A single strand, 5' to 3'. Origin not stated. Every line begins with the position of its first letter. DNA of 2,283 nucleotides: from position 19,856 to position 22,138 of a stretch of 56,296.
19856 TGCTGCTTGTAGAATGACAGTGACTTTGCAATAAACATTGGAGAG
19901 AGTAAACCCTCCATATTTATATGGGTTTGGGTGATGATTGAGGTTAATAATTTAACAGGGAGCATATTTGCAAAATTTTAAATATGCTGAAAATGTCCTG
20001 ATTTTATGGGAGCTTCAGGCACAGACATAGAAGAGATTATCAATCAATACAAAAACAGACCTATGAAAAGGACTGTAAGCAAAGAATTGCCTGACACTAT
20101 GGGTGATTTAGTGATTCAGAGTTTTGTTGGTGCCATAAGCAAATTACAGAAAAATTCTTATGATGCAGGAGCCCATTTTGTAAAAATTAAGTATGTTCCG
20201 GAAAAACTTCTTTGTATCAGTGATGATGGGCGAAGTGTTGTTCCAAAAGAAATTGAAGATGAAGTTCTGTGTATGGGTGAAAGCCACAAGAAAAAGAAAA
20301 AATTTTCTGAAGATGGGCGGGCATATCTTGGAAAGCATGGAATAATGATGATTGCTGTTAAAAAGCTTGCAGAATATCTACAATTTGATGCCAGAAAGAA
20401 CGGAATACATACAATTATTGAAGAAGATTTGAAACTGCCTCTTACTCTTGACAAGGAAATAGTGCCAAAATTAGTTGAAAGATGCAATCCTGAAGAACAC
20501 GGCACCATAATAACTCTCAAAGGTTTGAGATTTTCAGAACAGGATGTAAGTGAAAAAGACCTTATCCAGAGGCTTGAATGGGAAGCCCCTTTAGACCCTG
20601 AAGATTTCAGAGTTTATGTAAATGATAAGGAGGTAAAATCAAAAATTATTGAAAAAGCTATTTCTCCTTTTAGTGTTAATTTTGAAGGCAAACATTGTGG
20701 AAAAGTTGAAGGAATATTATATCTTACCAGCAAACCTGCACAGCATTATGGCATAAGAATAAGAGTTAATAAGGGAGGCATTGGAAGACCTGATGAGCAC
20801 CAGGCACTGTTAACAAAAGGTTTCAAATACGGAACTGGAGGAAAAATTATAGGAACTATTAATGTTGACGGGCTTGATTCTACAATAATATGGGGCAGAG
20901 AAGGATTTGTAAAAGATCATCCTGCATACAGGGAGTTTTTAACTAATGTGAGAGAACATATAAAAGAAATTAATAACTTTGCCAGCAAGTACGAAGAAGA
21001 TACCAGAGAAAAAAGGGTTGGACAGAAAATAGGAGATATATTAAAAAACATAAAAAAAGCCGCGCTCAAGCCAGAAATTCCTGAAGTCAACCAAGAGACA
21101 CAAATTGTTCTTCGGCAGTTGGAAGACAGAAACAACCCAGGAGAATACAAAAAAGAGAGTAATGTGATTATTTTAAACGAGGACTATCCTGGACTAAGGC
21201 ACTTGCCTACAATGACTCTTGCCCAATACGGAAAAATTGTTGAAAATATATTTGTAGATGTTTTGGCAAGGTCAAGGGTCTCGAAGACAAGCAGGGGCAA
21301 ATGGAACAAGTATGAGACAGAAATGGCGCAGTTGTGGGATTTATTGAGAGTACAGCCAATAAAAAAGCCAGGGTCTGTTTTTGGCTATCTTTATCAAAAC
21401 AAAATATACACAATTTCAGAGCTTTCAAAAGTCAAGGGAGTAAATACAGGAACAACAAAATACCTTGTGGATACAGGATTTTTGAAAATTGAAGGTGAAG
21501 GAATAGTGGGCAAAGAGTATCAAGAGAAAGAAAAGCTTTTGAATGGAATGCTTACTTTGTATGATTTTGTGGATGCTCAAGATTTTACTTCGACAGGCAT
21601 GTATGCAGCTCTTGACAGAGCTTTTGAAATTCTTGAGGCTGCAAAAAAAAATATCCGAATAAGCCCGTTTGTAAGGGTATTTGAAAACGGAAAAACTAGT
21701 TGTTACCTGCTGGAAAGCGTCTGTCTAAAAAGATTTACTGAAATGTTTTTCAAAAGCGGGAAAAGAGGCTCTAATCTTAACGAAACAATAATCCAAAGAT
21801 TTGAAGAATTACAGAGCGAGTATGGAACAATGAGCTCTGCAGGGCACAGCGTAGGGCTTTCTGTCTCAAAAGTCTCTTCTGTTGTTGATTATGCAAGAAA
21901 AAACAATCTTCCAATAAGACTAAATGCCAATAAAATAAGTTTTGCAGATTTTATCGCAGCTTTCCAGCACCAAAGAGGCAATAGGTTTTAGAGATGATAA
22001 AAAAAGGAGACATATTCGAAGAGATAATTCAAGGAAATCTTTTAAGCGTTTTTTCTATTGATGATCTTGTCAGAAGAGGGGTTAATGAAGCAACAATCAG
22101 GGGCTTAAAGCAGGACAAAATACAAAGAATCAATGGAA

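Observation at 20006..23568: Orphan two-gene operon: divergent GHKL/MORC-like ATPase fused to HTH modules, plus a 524-aa partner built from similar HTH-like modules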

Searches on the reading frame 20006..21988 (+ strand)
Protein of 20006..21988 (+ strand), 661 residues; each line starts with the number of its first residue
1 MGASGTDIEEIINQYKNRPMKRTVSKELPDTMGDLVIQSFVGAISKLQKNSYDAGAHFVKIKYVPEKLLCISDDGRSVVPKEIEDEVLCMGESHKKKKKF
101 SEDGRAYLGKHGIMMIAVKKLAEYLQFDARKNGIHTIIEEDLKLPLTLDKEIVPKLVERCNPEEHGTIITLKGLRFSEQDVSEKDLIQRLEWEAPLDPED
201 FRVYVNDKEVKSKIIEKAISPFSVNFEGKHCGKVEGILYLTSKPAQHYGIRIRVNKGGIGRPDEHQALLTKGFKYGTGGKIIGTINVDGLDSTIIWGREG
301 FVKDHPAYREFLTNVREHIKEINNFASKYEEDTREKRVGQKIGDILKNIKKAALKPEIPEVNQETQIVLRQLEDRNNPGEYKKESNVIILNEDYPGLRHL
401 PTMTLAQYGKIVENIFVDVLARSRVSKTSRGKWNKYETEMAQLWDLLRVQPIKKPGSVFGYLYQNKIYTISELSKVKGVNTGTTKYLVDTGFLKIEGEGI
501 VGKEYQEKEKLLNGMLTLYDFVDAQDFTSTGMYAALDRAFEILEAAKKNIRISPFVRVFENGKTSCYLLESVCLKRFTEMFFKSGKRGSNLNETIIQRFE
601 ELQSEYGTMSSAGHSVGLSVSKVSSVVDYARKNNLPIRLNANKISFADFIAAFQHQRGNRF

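Call 3: search_protein_families(library=pfam, proteins=[window:20006-21988:+], max_evalue=10)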
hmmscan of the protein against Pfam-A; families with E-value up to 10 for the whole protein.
window:20006-21988:+ (661 aa): 5 families
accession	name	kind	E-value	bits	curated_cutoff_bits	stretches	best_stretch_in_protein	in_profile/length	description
PF13589.12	HATPase_c_3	-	5.5e-10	39.8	25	1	39-167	2-137/137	Histidine kinase-, DNA gyrase B-, and HSP90-like ATPase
PF04457.17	MJ1316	-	0.0049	18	26.3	1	184-225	5-44/75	MJ1316 RNA cyclic group end recognition domain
PF09962.14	DUF2196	-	0.097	13.1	25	1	240-261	36-57/61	Uncharacterized conserved protein (DUF2196)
PF12153.13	CAP18_C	-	0.32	11.4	20.5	1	336-348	16-28/28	LPS binding domain of CAP18 (C terminal)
PF09748.14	Med10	-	0.41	11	23.3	1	312-384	4-76/119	Transcription factor subunit Med10 of Mediator complex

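Call 4: search_protein_families(library=padloc, proteins=[window:20006-21988:+], max_evalue=10)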
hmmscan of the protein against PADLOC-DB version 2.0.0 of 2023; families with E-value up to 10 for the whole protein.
window:20006-21988:+ (661 aa): 2 families
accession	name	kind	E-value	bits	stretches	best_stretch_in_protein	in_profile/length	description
PDLC03419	REase_II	-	5.1e-05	19.8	1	30-135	15-125/695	Type II restriction enzyme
PDLC03485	REase_II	-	0.016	11.6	1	45-134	31-119/611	Type II restriction enzyme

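Call 5: search_protein_families(library=ncbifam, proteins=[window:20006-21988:+], max_evalue=10)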
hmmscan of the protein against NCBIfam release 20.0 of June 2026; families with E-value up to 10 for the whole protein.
window:20006-21988:+ (661 aa): 5 families
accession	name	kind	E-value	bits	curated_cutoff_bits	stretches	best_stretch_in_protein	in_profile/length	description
NF050001.1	restrict_BbrUII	equivalog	5e-15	55.1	550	1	44-212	25-205/659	BbrUII/HgiDII family restriction enzyme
NF010683.0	PRK14083.1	equivalog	0.015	13.8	455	1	37-117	35-116/604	HSP90 family protein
NF047352.1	P_loop_sacsin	domain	0.09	13.2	50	1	47-125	7-77/80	sacsin N-terminal ATP-binding-like domain-containing protein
TIGR03833.1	TIGR03833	hypoth_equivalog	0.091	12.8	63.4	1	234-261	32-57/62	YwbE family protein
NF000951.0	PRK00095.2-1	equivalog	0.18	10.4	391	1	36-85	21-71/559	DNA mismatch repair endonuclease MutL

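Call 6: search_solved_structures(query=window:20006-21988:+, max_evalue=10, show_alignments=3)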
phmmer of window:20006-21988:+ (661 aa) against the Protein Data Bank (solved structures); distinct sequences matched with E-value up to 10: 3.
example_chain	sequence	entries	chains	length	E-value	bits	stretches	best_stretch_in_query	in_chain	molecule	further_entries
2akc_A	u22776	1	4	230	0.31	12.6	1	260-331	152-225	class A nonspecific acid phosphatase PhoN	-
2ipb_A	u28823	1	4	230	0.32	12.6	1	260-331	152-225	Class A nonspecific acid phosphatase PhoN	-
2a96_A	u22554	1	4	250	0.37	12.4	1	260-331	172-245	class A nonspecific acid phosphatase PhoN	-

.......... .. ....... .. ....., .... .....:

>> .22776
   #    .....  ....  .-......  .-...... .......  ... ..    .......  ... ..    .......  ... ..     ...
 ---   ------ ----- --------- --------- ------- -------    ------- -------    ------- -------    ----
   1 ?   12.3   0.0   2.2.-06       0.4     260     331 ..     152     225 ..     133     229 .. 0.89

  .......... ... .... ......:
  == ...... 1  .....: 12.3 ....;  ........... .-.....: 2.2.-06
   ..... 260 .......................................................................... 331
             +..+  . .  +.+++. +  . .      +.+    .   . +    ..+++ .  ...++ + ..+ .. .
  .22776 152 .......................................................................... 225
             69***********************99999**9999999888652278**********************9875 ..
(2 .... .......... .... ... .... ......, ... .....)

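Call 7: find_homologous_proteins(query=window:20006-21988:+)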
Query window:20006-21988:+ (661 aa): 2 proteins with E <= 0.001 among 8000 candidates.
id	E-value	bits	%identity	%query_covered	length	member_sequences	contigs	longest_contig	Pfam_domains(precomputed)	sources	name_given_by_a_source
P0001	0.0e+0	1490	100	100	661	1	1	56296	PF13589.13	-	-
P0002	8.2e-4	36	28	31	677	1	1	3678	PF02518.32,PF13589.13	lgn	-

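Call 10: find_encoding_contigs(protein=P0002, flank=10000)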
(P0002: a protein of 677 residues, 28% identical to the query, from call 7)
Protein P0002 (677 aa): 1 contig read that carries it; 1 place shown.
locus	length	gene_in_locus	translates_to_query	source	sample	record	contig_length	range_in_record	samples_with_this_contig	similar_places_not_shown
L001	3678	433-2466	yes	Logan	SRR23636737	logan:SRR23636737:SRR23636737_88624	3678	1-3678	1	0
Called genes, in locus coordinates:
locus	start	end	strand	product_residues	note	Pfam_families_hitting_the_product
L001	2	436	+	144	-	?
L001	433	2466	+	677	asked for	PF02518:HATPase_c (weak), PF13589:HATPase_c_3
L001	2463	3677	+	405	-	?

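Call 14: search_protein_families(library=pfam, proteins=[L001:2-433:+, P0002, L001:2463-3677:+], max_evalue=1)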
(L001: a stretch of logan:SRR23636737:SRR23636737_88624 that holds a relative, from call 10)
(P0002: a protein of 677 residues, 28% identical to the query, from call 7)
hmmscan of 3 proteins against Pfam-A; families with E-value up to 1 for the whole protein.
L001:2-433:+ (144 aa): 0 families

P0002 (677 aa): 3 families
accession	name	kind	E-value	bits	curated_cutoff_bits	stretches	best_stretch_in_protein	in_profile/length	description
PF13589.12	HATPase_c_3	-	4.8e-18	65.9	25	1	30-127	3-98/137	Histidine kinase-, DNA gyrase B-, and HSP90-like ATPase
PF02518.31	HATPase_c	-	2.7e-06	28.2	26.4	1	30-122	6-96/111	Histidine kinase-, DNA gyrase B-, and HSP90-like ATPase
PF25524.1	RSLD_CPSF6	-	0.17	12.6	27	1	335-374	45-84/96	CPSF6-like, RSLD domain, N-terminal region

L001:2463-3677:+ (405 aa): 0 families

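Call 27: search_protein_representatives(protein=window:20006-21988:+)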
Query: 661 residues. Proteins with E-value up to 0.001 (for the whole library): 381; up to 1e-10: 164; up to 1e-30: 69. The best 150 are listed.
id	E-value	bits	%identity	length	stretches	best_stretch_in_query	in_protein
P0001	0.0e+00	1489.9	100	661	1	1-661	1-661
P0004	8.7e-83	295.3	32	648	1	18-658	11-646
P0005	8.7e-78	278.8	31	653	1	19-659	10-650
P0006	1.6e-73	264.7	31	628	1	34-659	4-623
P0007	1.7e-72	261.3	29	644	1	14-659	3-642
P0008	3.7e-68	247.0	31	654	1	17-659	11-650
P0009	6.0e-68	246.3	31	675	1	19-659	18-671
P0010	6.4e-68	246.2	29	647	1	18-659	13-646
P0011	5.6e-67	243.1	29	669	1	16-660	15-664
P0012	7.0e-66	239.5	30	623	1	34-659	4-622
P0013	3.9e-62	227.1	28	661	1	20-659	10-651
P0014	6.7e-61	223.0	29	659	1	22-659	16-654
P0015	8.3e-60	219.4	29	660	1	18-658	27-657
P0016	5.3e-59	216.7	28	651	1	18-657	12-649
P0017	2.7e-58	214.4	29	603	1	70-657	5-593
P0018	2.8e-58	214.4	29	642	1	20-659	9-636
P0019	4.8e-58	213.6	29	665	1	6-659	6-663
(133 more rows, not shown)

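Call 29: find_homologous_proteins(query=A1, max_evalue=1e-10)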
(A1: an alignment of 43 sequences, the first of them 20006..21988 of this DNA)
Query A1 (43 sequences) (661 aa, profile of the alignment): 29 proteins with E <= 1e-10 among 8000 candidates.
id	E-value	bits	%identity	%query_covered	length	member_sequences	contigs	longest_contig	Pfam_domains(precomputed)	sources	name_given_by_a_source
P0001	2.6e-191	655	100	100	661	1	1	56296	PF13589.13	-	-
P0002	2.9e-31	127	28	31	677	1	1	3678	PF02518.32,PF13589.13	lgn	-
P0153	1.1e-18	85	25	22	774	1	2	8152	PF02518.32,PF13589.13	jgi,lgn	jgi:signal transduction histidine kinase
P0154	7.7e-17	79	27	14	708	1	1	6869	PF02518.32,PF13589.13,PF14501.13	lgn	-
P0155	1.3e-15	75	30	17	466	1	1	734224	PF13589.13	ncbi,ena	-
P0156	3.0e-15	74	28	18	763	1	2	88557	PF02518.32,PF13589.13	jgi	-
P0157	4.1e-15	73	30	17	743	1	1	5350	PF02518.32,PF13589.13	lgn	-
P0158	4.8e-15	73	33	13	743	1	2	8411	PF02518.32,PF13589.13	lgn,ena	-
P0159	8.2e-15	72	26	37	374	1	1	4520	PF02518.32,PF13589.13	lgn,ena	-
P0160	2.0e-14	71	30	17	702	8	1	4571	PF02518.32,PF13589.13,PF14501.13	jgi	-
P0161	2.4e-14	71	30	13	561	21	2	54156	PF02518.32,PF13589.13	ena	-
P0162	4.1e-14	70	33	17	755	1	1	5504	PF02518.32,PF13589.13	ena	-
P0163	5.0e-14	70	27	19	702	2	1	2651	PF02518.32,PF13589.13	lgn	-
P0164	7.3e-14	69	25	31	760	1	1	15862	PF02518.32,PF13589.13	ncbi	-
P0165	3.1e-13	67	27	18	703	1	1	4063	PF02518.32,PF13589.13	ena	-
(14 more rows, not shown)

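Call 30: search_solved_structures(query=A1, max_evalue=1, show_alignments=2)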
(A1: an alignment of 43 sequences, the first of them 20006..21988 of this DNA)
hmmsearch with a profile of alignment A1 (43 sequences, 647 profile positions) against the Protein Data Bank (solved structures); distinct sequences matched with E-value up to 1: 177 (the best 60 are shown).
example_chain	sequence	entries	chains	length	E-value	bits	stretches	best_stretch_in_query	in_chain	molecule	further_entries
9cdi_A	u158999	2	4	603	1.5e-10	43.3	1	33-137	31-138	ATPase MORC2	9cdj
5of9_A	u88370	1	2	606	1.6e-10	43.2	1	33-137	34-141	MORC family CW-type zinc finger protein 2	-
5ofa_B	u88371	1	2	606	1.7e-10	43.1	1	33-137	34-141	MORC family CW-type zinc finger protein 2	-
9cdf_A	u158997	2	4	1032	2.5e-10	42.6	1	33-136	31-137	ATPase MORC2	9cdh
5x9y_C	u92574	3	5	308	2.4e-09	39.3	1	26-91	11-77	DNA mismatch repair protein MutL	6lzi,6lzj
6lzk_A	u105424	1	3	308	2.5e-09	39.3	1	26-91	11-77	DNA mismatch repair protein MutL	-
9cdg_A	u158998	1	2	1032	3.7e-09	38.7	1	33-136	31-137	ATPase MORC2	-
5ofb_B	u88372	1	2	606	1.2e-08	37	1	33-136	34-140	MORC family CW-type zinc finger protein 2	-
9n2k_A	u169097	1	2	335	2.8e-08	35.8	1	26-90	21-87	DNA mismatch repair protein MutL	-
3ied_A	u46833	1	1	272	5.4e-08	34.8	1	50-179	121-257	Heat shock protein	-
7aib_C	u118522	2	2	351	2.8e-07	32.5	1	26-76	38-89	DNA mismatch repair protein MutL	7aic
5akb_C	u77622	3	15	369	3e-07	32.4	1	26-76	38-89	DNA MISMATCH REPAIR PROTEIN MUTL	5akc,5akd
1b63_A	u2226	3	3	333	3.2e-07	32.3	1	26-76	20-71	MUTL | DNA mismatch repair protein mutL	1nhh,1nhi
1nhj_A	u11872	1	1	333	3.2e-07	32.3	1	26-76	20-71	DNA mismatch repair protein mutL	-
1b62_A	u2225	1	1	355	3.4e-07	32.2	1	26-76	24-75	PROTEIN (MUTL)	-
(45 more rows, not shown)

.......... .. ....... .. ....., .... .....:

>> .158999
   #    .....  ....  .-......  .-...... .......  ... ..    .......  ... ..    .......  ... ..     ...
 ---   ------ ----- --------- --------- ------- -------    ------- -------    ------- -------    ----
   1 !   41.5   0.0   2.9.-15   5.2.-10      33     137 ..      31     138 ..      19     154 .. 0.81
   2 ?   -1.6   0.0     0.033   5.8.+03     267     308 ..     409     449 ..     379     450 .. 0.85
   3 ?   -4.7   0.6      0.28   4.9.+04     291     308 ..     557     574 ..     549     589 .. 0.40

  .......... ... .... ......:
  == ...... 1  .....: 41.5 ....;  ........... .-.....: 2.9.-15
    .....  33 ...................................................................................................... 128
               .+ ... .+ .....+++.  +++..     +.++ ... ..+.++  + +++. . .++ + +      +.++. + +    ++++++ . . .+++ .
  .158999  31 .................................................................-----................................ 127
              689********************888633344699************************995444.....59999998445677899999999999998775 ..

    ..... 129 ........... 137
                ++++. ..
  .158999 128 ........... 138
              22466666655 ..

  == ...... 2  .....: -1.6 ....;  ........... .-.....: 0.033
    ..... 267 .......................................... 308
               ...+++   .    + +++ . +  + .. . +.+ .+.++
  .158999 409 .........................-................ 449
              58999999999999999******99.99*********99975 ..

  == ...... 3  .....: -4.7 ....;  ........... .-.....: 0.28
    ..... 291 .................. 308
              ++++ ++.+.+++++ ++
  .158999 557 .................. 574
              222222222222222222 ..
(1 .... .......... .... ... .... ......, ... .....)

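Call 31: search_protein_families(library=pfam, alignment_id=A1, max_evalue=0.01)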
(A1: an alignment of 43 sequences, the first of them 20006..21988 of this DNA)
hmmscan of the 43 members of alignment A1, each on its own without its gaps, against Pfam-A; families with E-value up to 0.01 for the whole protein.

A. member 1, window:20006-21988:+ (661 aa): 2 families
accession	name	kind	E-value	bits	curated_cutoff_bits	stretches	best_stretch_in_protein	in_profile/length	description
PF13589.12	HATPase_c_3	-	5.5e-10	39.8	25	1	39-167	2-137/137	Histidine kinase-, DNA gyrase B-, and HSP90-like ATPase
PF04457.17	MJ1316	-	0.0049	18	26.3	0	184-225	5-44/75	MJ1316 RNA cyclic group end recognition domain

B. families by the number of members that match (of 43 scanned): 7 families
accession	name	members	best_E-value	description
PF13589.12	HATPase_c_3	43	9.7e-17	Histidine kinase-, DNA gyrase B-, and HSP90-like ATPase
PF02518.31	HATPase_c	33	4.7e-07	Histidine kinase-, DNA gyrase B-, and HSP90-like ATPase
PF01479.30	S4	1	0.00045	S4 domain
PF04457.17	MJ1316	1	0.0049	MJ1316 RNA cyclic group end recognition domain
PF17942.8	Morc6_S5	1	0.0049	Morc6 ribosomal protein S5 domain 2-like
PF25794.1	SACS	1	0.0076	Sacsin domain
PF11116.13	DUF2624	1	0.0089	Protein of unknown function (DUF2624)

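Call 32: find_related_loci(query=A1, collection=genome_contigs, flank=8000)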
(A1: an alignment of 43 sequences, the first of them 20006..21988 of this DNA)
Query A1 (661 aa) in genome_contigs; peptide patterns used: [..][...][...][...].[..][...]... (x = any residue, [..] = any of these).
600 stretches matched a pattern (row limit reached: there are more); 183 encode a relative of the query (tblastn E <= 1e-3); the best 80 are kept; 80 distinct loci.
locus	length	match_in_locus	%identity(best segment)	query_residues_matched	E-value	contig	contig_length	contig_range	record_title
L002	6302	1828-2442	30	24-219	3e-12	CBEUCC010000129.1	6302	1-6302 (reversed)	MAG TPA_asm: uncultured Thermoplasmata archaeon isolate SRR19160658_concoct_66 genome assembly, contig: ERZ26800495.2113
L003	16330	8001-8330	33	18-127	8e-12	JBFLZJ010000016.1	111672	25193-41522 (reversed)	MAG: Pseudomonadota bacterium isolate MAG108 MAG108_16, whole genome shotgun sequence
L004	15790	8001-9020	24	23-366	1e-11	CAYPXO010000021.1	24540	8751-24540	MAG TPA_asm: uncultured Pseudomonadales bacterium isolate SRP323688_co1_104 genome assembly, contig: NODE_3509_length_24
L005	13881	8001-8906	27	31-348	1e-11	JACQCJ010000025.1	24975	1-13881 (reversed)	MAG: Candidatus Peregrinibacteria bacterium isolate NC_groundwater_965_Pr1_S-0.2um_56_77 Montesol18-Sp2_coassembly_scaff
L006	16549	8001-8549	29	18-188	5e-11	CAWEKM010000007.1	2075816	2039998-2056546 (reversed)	MAG: uncultured Acidobacteriaceae bacterium isolate MFD06092.bin.2.48 genome assembly, contig: contig_7370, whole genome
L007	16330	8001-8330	31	18-127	5e-11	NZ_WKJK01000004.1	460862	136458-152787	Duganella guangzhouensis strain FT80W NODE_4_length_460862_cov_23.523401_4, whole genome shotgun sequence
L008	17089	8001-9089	25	29-361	9e-11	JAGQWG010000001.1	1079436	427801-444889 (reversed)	MAG: Ignavibacteriae bacterium isolate HKST-UBA122 2012-05-30_1_(paired)_contig_415, whole genome shotgun sequence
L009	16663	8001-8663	26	32-256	9e-11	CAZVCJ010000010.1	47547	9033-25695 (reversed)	MAG TPA_asm: uncultured Anaerolineae bacterium isolate SRP178699_co1_610 genome assembly, contig: NODE_652_length_47547_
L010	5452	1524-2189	31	19-224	6e-11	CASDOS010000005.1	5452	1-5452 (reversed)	uncultured Alphaproteobacteria bacterium isolate SI.O27.metabat-bins.10 genome assembly, contig: SI.O27.metabat-bins.10.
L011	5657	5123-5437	35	31-133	1e-10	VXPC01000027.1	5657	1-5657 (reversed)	MAG: Candidatus Saccharibacteria bacterium isolate SB0662_bin_47 NODE_9237_length_5657_cov_27.122099, whole genome shotg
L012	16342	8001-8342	35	31-141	2e-10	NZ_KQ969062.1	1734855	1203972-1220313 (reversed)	Streptococcus cristatus strain DD08 scaffold00001, whole genome shotgun sequence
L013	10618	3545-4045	29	13-174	3e-10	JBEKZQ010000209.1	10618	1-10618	MAG: Thermoguttaceae bacterium isolate SPRUCE 73 SPRUCE_73_209, whole genome shotgun sequence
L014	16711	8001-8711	28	37-263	3e-10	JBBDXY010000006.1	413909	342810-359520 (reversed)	MAG: Gemmatimonadaceae bacterium isolate LejiaD_62_122 Lejia_D_20_length_413909_cov_84, whole genome shotgun sequence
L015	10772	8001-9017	24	20-341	3e-10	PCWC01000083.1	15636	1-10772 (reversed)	MAG: Parcubacteria group bacterium CG11_big_fil_rev_8_21_14_0_20_39_22 CG11_8_21_14_0.20_scaffold_2223_c, whole genome s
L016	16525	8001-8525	27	16-195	6e-10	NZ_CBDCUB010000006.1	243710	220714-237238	MAG: Candidatus Palauibacter sp. isolate cc05a73e-5b7f-4338-bfa9-6e459683daed contig_6, whole genome shotgun sequence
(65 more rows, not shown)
